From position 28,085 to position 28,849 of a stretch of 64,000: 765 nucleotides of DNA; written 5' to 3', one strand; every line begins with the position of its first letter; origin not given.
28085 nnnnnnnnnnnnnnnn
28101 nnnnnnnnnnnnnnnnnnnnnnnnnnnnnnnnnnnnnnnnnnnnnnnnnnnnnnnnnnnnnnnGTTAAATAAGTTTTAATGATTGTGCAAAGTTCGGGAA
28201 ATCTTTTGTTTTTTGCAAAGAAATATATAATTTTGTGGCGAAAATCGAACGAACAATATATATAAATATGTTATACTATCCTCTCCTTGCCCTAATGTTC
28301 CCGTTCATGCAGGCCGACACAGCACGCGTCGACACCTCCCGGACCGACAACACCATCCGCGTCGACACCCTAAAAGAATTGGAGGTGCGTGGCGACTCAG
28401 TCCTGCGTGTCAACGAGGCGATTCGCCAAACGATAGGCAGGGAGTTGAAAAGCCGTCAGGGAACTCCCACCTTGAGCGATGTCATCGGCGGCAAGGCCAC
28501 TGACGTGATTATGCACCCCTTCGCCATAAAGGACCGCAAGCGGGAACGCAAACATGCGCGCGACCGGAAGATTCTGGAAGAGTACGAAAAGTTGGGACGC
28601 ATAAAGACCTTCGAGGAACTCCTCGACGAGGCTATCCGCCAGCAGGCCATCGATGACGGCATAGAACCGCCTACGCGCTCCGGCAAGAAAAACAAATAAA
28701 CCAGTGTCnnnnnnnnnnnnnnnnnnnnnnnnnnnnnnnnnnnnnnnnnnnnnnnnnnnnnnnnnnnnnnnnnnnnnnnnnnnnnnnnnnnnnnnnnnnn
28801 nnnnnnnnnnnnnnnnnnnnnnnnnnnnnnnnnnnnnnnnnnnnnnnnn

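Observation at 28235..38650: Lower-GC block encoding a candidate cell-surface module (CPBP protease, giant lipoprotein, OmpA, T9SS cargo, OM barrel)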

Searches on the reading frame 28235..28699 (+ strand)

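Call 5: search_protein_families(library=pfam, proteins=[window:28235-28699:+], max_evalue=0.01)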
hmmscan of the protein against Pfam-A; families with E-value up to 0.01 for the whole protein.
window:28235-28699:+ (154 aa): 0 families

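Call 6: search_protein_families(library=ncbifam, proteins=[window:28235-28699:+], max_evalue=0.01)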
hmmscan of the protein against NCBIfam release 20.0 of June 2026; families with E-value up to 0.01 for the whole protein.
window:28235-28699:+ (154 aa): 0 families

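Call 30: search_protein_families(library=pfam, proteins=[window:28235-28699:+], max_evalue=5)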
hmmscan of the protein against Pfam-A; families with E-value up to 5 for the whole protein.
window:28235-28699:+ (154 aa): 1 family
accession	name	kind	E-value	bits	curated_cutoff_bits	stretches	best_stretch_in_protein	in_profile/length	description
PF04107.18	GCS2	-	0.13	12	21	1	33-126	31-120/291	Glutamate-cysteine ligase family 2(GCS2)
